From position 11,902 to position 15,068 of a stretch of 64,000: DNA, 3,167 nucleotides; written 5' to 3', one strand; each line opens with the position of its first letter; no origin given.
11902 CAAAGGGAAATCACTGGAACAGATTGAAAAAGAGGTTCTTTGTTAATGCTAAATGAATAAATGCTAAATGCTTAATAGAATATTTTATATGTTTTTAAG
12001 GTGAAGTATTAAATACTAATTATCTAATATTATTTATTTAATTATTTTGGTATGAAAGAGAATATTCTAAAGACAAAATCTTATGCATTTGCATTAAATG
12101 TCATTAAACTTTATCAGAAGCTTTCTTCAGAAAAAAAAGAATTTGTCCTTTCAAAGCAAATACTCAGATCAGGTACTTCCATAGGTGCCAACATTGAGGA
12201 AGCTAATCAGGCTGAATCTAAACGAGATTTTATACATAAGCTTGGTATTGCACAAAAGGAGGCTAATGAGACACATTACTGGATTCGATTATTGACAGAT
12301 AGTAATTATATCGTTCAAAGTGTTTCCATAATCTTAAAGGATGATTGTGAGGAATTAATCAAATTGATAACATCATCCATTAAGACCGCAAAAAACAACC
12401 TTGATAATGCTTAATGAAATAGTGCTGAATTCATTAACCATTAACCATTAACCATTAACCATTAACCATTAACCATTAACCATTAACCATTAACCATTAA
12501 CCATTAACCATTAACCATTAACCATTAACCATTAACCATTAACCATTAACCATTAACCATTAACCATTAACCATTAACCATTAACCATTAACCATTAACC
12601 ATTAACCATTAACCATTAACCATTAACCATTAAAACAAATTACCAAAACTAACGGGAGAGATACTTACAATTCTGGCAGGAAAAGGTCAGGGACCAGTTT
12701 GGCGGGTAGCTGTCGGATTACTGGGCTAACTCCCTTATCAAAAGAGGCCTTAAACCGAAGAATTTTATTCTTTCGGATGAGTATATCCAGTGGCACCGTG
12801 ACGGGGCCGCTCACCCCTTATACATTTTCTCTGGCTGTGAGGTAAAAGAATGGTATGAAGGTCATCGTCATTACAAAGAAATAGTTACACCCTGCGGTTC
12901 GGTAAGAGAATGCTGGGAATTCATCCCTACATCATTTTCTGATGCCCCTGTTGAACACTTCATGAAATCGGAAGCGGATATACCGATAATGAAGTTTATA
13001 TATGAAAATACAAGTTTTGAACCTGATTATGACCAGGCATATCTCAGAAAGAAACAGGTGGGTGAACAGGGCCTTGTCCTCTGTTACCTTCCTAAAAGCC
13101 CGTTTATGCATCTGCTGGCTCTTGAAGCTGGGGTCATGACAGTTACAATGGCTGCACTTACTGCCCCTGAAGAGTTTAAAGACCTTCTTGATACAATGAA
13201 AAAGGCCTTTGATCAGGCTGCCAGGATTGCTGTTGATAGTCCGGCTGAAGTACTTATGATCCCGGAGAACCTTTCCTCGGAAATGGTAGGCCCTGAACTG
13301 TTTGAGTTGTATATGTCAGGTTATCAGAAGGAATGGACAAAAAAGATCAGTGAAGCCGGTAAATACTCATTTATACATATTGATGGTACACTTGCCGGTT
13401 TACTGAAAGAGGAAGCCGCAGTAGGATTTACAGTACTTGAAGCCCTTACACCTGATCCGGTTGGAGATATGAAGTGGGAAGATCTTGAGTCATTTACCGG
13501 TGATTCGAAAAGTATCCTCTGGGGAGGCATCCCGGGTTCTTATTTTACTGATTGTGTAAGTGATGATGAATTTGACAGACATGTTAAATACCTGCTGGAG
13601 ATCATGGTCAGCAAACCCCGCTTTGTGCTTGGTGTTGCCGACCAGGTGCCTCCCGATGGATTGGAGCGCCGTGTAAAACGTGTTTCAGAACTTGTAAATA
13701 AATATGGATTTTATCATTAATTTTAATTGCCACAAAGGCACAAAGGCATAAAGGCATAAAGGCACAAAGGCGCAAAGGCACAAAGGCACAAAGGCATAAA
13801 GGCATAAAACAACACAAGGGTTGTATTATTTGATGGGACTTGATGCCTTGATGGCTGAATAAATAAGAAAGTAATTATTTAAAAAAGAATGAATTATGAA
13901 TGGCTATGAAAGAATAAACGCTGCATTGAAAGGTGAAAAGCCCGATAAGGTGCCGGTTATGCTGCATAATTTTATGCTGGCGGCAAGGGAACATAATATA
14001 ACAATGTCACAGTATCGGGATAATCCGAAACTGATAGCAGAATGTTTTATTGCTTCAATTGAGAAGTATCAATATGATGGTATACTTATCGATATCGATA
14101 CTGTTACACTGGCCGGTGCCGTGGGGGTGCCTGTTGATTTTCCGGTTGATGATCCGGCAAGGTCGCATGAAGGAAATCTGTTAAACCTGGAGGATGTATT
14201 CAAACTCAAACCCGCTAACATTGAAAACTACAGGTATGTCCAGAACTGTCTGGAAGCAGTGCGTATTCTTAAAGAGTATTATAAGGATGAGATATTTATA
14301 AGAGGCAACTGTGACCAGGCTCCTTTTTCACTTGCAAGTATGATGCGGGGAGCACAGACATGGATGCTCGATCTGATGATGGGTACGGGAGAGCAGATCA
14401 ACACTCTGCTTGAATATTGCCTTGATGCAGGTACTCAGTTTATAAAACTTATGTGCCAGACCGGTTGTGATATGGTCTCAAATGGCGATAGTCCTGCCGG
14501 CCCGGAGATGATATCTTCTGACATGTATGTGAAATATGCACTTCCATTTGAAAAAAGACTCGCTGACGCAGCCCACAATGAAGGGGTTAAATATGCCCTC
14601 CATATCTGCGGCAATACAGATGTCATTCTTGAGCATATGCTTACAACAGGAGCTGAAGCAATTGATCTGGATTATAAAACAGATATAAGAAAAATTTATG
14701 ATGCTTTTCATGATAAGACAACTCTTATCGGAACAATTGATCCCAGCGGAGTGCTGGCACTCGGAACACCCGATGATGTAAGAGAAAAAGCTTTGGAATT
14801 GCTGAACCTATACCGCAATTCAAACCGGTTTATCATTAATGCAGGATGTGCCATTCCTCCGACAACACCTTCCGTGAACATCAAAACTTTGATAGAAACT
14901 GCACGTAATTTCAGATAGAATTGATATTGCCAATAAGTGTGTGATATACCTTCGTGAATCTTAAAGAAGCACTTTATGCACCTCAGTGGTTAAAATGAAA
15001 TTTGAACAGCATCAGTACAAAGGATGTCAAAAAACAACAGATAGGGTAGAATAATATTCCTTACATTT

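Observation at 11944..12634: Four-helix-bundle gene sits in the loop of an inverted short-box cassette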

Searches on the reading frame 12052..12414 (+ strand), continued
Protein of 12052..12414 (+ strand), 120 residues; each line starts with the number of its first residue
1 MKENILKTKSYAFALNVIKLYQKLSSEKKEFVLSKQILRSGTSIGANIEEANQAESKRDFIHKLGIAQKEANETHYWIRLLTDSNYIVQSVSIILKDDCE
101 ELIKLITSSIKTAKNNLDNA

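Call 67: search_protein_families(library=ncbifam, proteins=[L090:1636-2055:+], max_evalue=0.01)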
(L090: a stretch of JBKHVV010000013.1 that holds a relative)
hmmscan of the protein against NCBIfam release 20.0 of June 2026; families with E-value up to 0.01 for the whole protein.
L090:1636-2055:+ (140 aa): 1 family
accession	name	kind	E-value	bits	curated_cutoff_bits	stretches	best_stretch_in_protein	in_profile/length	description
TIGR04256.1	GxxExxY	subfamily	3.4e-39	133.8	35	1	11-122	1-114/116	GxxExxY protein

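Call 69: find_related_loci(query=L090:1636-2055:+, collection=viral_contigs, flank=1500)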
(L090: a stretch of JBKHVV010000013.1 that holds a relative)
Query L090:1636-2055:+ (140 aa) in viral_contigs; peptide patterns used: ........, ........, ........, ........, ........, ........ (x = any residue, [..] = any of these).
10 stretches matched a pattern, but none encodes a relative of the query by tblastn (E <= 1e-3).
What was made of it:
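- Tried and rejected: A viral-contig scan with a GxxExxY protein found nothing (call 69).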

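Call 70: find_homologous_proteins(query=L090:1636-2055:+, max_evalue=1e-10)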
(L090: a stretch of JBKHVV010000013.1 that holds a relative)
Query L090:1636-2055:+ (140 aa): 8000 proteins with E <= 1e-10 among 8000 candidates; the best 120 are listed.
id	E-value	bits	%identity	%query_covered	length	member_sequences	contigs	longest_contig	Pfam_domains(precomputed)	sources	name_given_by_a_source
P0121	3.2e-82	291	100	100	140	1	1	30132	PF13366.13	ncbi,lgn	ncbi:MAG: GxxExxY protein [Bacteroidia bacterium]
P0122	6.5e-65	235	78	100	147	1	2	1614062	PF13366.13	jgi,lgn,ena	-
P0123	2.0e-63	231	77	98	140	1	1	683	PF13366.13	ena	-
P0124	2.3e-63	230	77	100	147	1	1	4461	PF13366.13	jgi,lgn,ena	-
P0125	5.8e-63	229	82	94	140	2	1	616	PF13366.13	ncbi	-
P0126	6.4e-63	229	82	96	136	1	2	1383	PF13366.13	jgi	jgi:GxxExxY protein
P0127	6.6e-63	229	83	95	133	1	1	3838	PF13366.13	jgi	-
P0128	8.4e-63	229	84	91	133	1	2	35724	PF13366.13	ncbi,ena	-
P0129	1.1e-62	228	84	91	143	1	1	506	PF13366.13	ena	-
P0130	1.4e-62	228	79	93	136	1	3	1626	PF13366.13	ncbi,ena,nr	ncbi:MAG: GxxExxY protein [Flavobacteriales bacterium]|nr:GxxExxY protein [Flavobacteriales bacteriu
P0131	6.7e-62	226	80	96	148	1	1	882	PF13366.13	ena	-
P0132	1.0e-61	225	74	100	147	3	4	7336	PF13366.13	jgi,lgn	jgi:GxxExxY protein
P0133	1.2e-61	225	80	94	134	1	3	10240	PF13366.13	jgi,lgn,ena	-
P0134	1.5e-61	225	83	91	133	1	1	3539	PF13366.13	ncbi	-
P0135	1.7e-61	224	79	94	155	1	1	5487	PF13366.13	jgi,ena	-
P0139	2.6e-61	224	84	91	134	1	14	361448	PF13366.13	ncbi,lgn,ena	ncbi:MAG: GxxExxY protein [Bacteroidota bacterium]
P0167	4.0e-60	220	80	92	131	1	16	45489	PF13366.13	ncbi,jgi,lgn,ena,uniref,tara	ncbi:GxxExxY protein [Yeosuana sp.]|uniref:GxxExxY protein n=1 Tax=Yeosuana sp. TaxID=2529388 RepID=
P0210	4.0e-59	217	74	99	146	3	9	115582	PF13366.13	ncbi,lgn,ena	-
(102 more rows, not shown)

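Call 71: find_encoding_contigs(protein=P0139, flank=1200, max_places=10)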
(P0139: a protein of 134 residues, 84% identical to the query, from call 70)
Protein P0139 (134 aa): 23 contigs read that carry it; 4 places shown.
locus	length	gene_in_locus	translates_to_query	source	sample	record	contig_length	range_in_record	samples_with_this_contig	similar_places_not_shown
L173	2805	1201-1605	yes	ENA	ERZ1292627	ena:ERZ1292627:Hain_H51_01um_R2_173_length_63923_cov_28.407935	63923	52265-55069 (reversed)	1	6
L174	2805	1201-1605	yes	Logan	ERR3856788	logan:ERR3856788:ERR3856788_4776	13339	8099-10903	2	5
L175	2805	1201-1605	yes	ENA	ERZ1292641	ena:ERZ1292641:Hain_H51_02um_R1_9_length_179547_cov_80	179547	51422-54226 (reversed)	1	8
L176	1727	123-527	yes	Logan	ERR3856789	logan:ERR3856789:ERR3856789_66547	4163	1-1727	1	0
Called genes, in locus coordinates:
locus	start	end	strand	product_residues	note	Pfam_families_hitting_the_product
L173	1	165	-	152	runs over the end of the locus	PF00578:AhpC-TSA, PF08534:Redoxin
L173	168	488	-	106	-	PF00581:Rhodanese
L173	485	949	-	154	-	PF00578:AhpC-TSA, PF08534:Redoxin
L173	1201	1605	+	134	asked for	PF13366:PDDEXK_3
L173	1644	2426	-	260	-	PF01026:TatD_DNase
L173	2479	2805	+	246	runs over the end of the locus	-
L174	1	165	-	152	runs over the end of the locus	PF00578:AhpC-TSA, PF08534:Redoxin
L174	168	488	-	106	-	PF00581:Rhodanese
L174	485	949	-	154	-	PF00578:AhpC-TSA, PF08534:Redoxin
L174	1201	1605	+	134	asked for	PF13366:PDDEXK_3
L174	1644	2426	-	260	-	PF01026:TatD_DNase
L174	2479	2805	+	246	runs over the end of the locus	-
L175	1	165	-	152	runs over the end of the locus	PF00578:AhpC-TSA, PF08534:Redoxin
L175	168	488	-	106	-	PF00581:Rhodanese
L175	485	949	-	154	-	PF00578:AhpC-TSA, PF08534:Redoxin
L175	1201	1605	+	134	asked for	PF13366:PDDEXK_3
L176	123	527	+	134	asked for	PF13366:PDDEXK_3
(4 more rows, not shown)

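Call 72: find_encoding_contigs(protein=P0167, flank=1200, max_places=10)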
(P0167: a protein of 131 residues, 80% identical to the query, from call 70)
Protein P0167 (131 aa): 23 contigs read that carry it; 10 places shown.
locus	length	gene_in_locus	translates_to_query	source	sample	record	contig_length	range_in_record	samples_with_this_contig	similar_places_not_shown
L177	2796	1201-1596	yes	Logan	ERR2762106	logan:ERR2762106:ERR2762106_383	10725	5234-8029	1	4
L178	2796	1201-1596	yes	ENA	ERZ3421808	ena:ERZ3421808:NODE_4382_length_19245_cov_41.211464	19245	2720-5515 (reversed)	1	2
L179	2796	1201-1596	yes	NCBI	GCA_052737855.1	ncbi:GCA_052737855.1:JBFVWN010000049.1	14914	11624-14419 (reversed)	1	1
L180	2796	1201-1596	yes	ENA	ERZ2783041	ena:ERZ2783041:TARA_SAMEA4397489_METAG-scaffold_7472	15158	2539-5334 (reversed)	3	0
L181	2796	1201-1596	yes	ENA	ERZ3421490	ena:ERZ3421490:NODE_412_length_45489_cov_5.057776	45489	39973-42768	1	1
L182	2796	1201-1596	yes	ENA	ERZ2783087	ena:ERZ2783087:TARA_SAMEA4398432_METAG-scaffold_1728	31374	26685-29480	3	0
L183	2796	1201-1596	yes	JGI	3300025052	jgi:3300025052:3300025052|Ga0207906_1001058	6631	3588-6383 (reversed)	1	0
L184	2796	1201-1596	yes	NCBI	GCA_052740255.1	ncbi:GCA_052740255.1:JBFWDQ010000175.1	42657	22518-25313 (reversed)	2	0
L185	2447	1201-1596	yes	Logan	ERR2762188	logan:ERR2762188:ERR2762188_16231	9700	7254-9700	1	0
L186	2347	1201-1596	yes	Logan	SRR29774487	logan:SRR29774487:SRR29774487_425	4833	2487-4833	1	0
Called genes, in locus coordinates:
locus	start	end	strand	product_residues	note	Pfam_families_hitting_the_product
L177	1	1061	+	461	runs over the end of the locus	PF07969:Amidohydro_3 (weak), PF01979:Amidohydro_1, PF07969:Amidohydro_3 (weak)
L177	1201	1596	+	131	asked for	PF13366:PDDEXK_3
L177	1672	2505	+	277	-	PF00795:CN_hydrolase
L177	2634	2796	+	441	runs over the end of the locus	PF14691:Fer4_20, PF02826:2-Hacid_dh_C (weak), PF01262:AlaDh_PNT_C (faint), PF00070:Pyr_redox (faint), PF03486:HI0933_like (weak), PF07992:Pyr_redox_2, PF13450:NAD_binding_8 (weak), PF13738:Pyr_redox_3, +4 more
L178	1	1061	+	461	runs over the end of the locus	PF07969:Amidohydro_3 (weak), PF01979:Amidohydro_1, PF07969:Amidohydro_3 (weak)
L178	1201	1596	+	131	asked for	PF13366:PDDEXK_3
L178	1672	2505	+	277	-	PF00795:CN_hydrolase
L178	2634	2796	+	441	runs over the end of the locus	PF14691:Fer4_20, PF02826:2-Hacid_dh_C (weak), PF01262:AlaDh_PNT_C (faint), PF00070:Pyr_redox (faint), PF03486:HI0933_like (weak), PF07992:Pyr_redox_2, PF13450:NAD_binding_8 (weak), PF13738:Pyr_redox_3, +4 more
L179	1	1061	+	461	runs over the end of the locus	PF07969:Amidohydro_3 (weak), PF01979:Amidohydro_1, PF07969:Amidohydro_3 (weak)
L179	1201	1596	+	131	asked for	PF13366:PDDEXK_3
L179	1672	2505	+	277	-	PF00795:CN_hydrolase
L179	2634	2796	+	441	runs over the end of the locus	PF14691:Fer4_20, PF02826:2-Hacid_dh_C (weak), PF01262:AlaDh_PNT_C (faint), PF00070:Pyr_redox (faint), PF03486:HI0933_like (weak), PF07992:Pyr_redox_2, PF13450:NAD_binding_8 (weak), PF13738:Pyr_redox_3, +4 more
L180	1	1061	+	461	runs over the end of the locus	PF07969:Amidohydro_3 (weak), PF01979:Amidohydro_1, PF07969:Amidohydro_3 (weak)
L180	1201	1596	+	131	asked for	PF13366:PDDEXK_3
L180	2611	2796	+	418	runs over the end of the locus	PF14691:Fer4_20, PF02826:2-Hacid_dh_C (weak), PF01262:AlaDh_PNT_C (faint), PF00070:Pyr_redox (faint), PF03486:HI0933_like (weak), PF07992:Pyr_redox_2, PF13450:NAD_binding_8 (weak), PF13738:Pyr_redox_3, +4 more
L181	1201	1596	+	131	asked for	PF13366:PDDEXK_3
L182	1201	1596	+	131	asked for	PF13366:PDDEXK_3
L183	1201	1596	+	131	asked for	PF13366:PDDEXK_3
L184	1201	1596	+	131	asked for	PF13366:PDDEXK_3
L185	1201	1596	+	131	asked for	PF13366:PDDEXK_3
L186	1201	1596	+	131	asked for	PF13366:PDDEXK_3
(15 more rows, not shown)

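Call 73: find_encoding_contigs(protein=P0210, flank=1200, max_places=10)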
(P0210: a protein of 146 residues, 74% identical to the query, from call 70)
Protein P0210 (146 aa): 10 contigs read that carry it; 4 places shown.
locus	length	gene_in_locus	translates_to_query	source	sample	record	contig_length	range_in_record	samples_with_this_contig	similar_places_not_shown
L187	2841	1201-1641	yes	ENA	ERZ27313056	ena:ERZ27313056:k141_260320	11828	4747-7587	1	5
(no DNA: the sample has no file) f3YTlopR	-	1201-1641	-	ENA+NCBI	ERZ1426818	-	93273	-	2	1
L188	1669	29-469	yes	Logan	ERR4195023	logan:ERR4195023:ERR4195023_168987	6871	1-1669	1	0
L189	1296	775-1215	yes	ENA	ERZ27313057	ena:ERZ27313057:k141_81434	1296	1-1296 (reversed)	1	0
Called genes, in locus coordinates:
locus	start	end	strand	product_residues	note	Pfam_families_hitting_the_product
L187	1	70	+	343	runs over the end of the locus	PF00146:NADHdh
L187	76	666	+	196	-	PF13534:Fer4_17 (faint), PF13183:Fer4_8, PF13237:Fer4_10, PF00037:Fer4 (weak), PF12838:Fer4_7, PF13187:Fer4_9, PF13484:Fer4_16 (weak), PF00037:Fer4, +5 more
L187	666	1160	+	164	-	PF00499:Oxidored_q3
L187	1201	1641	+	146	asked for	PF13366:PDDEXK_3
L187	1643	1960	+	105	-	PF00420:Oxidored_q2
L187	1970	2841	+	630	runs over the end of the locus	PF00662:Proton_antipo_N, PF00361:Proton_antipo_M, PF01010:Proton_antipo_C (weak)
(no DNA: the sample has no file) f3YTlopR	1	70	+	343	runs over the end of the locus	PF00146:NADHdh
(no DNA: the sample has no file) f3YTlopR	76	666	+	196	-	PF13534:Fer4_17 (faint), PF13183:Fer4_8, PF13237:Fer4_10, PF00037:Fer4 (weak), PF12838:Fer4_7, PF13187:Fer4_9, PF13484:Fer4_16 (weak), PF00037:Fer4, +5 more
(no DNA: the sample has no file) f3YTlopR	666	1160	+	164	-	PF00499:Oxidored_q3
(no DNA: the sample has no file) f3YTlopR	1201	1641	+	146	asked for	PF13366:PDDEXK_3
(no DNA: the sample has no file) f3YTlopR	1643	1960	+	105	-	PF00420:Oxidored_q2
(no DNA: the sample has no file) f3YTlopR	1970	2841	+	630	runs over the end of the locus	PF00662:Proton_antipo_N, PF00361:Proton_antipo_M, PF01010:Proton_antipo_C (weak)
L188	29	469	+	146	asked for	PF13366:PDDEXK_3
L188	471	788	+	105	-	PF00420:Oxidored_q2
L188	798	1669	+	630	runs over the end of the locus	PF00662:Proton_antipo_N, PF00361:Proton_antipo_M, PF01010:Proton_antipo_C (weak)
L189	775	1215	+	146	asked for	PF13366:PDDEXK_3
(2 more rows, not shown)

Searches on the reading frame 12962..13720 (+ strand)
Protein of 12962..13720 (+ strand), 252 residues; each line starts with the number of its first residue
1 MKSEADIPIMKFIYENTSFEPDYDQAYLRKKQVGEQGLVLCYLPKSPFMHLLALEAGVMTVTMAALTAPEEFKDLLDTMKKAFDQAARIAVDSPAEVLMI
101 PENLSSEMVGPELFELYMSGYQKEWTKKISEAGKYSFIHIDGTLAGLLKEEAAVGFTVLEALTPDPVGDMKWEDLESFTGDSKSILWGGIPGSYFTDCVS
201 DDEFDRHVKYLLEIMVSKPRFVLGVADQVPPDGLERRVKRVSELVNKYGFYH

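Call 4: search_protein_families(library=pfam, proteins=[window:12962-13720:+])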
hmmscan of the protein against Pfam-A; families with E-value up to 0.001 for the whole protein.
window:12962-13720:+ (252 aa): 1 family
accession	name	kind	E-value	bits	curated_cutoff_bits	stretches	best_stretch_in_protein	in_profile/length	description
PF01208.23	URO-D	-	4.2e-12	46.2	23.9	1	56-248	160-346/346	Uroporphyrinogen decarboxylase (URO-D)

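Call 5: search_protein_families(library=ncbifam, proteins=[window:12962-13720:+])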
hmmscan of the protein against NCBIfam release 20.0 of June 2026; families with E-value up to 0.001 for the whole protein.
window:12962-13720:+ (252 aa): 3 families
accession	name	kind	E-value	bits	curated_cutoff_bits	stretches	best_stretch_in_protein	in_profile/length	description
NF004889.0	PRK06252.1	subfamily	1.7e-07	30.6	244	1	56-158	156-256/340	methylcobalamin:coenzyme M methyltransferase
TIGR01463.1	mtaA_cmuA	subfamily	7.8e-07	28.6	235.4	1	56-159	155-259/340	MtaA/CmuA family methyltransferase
NF040654.1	MtaA_Meth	equivalog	5.5e-06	25.5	400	1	56-158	154-254/337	methylcobamide:CoM methyltransferase MtaA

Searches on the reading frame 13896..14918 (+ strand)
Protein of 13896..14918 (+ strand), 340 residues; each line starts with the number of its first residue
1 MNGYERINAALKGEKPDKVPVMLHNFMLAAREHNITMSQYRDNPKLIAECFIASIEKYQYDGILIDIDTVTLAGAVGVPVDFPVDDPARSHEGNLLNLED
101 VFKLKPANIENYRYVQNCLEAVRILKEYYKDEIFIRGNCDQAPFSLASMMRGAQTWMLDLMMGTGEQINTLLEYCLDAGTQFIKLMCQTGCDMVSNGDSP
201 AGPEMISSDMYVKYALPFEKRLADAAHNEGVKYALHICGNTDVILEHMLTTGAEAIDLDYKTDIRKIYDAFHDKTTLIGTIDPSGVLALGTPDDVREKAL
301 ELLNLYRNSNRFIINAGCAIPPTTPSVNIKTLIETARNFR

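Call 4: search_protein_families(library=pfam, proteins=[window:13896-14918:+])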
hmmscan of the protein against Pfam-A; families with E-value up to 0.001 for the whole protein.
window:13896-14918:+ (340 aa): 1 family
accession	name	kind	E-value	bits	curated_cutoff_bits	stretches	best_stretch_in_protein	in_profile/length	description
PF01208.23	URO-D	-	8.1e-65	219.5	23.9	1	5-338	4-345/346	Uroporphyrinogen decarboxylase (URO-D)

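Call 5: search_protein_families(library=ncbifam, proteins=[window:13896-14918:+])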
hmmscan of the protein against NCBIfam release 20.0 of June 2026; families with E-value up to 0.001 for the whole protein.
window:13896-14918:+ (340 aa): 5 families
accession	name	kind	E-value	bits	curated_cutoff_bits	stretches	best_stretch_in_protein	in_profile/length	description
NF004889.0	PRK06252.1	subfamily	1.1e-47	162.7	244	1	4-339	7-336/340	methylcobalamin:coenzyme M methyltransferase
TIGR01463.1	mtaA_cmuA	subfamily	3.2e-47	161.4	235.4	1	4-338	6-337/340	MtaA/CmuA family methyltransferase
NF041608.1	methylcob_mtaseMtbA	equivalog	1.4e-41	142.7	600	1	42-339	48-337/339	methylcobamide:CoM methyltransferase MtbA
NF040654.1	MtaA_Meth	equivalog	1.4e-41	142.5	400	1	2-337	2-332/337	methylcobamide:CoM methyltransferase MtaA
TIGR01464.1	hemE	equivalog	2.5e-26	92.5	302.95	1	29-337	31-337/338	uroporphyrinogen decarboxylase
